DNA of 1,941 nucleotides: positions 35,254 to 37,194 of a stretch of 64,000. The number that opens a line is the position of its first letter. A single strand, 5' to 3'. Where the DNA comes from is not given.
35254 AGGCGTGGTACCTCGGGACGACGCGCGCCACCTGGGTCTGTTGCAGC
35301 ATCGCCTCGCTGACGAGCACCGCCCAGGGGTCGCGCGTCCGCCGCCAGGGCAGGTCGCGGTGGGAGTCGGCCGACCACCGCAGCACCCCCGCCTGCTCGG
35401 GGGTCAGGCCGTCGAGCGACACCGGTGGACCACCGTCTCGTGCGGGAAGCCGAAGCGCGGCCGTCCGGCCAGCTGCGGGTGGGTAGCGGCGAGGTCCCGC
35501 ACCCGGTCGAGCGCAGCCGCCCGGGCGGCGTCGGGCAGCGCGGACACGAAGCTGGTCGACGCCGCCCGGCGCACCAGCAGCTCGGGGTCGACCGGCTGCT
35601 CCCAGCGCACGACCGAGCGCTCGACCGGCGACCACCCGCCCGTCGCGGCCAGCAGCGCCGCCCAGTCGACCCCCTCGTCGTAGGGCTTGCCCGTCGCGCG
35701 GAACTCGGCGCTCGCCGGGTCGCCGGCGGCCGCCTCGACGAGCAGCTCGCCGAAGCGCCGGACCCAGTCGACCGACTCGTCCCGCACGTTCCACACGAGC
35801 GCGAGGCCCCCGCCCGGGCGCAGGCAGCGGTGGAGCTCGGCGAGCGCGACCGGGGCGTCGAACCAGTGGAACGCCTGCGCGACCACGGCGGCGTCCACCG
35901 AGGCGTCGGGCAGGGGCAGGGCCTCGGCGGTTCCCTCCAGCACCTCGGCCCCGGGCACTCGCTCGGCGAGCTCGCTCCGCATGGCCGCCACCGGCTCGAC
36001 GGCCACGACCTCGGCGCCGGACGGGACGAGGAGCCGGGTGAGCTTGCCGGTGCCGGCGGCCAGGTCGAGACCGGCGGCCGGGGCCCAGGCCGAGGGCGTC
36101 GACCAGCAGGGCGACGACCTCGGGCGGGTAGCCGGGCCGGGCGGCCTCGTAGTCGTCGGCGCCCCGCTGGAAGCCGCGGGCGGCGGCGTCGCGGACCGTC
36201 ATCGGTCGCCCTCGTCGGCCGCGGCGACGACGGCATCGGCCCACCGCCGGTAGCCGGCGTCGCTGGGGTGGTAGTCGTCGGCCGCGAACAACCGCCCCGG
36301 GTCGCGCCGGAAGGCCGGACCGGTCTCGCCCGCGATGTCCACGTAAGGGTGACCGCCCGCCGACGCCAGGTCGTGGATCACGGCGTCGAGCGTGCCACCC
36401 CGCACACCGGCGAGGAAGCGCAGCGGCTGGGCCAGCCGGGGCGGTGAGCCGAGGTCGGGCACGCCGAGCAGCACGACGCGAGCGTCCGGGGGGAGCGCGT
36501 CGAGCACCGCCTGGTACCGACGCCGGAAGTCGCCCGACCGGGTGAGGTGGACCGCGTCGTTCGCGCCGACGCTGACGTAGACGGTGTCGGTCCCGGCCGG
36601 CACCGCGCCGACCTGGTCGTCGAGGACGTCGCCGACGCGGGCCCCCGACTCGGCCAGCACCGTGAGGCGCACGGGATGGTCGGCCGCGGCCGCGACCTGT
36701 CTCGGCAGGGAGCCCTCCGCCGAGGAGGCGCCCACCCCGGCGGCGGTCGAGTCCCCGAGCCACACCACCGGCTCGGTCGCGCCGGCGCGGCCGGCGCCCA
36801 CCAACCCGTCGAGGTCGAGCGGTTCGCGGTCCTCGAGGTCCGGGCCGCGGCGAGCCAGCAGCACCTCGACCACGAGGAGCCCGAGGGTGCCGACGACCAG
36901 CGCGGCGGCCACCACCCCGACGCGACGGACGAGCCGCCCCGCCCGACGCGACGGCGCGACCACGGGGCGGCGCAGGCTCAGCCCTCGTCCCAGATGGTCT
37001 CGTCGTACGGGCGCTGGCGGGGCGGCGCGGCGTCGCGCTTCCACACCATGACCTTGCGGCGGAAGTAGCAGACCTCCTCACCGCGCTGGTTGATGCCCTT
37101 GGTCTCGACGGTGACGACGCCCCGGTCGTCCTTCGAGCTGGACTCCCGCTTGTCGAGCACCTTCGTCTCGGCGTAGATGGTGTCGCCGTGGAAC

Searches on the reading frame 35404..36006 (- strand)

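Call 61: search_protein_families(library=pfam, proteins=[window:35404-36006:-], max_evalue=0.0001)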
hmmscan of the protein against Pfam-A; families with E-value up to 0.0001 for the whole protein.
window:35404-36006:- (200 aa): 2 families
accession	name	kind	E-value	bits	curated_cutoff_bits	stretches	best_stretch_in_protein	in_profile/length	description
PF08241.18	Methyltransf_11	-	3.7e-13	50.3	21.2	1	2-69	23-94/95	Methyltransferase domain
PF13649.12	Methyltransf_25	-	1.8e-09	38.6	27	1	6-66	30-97/97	Methyltransferase domain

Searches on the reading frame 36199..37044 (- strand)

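Call 61: search_protein_families(library=pfam, proteins=[window:36199-37044:-], max_evalue=0.0001)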
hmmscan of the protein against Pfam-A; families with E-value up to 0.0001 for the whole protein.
window:36199-37044:- (281 aa): 2 families
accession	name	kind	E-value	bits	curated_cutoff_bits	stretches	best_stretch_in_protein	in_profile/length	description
PF13472.12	Lipase_GDSL_2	-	2.7e-22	80.6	32.9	1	96-267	2-178/178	GDSL-like Lipase/Acylhydrolase family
PF00657.28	Lipase_GDSL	-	5.2e-12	46.8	23.6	1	93-272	1-208/208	GDSL-like Lipase/Acylhydrolase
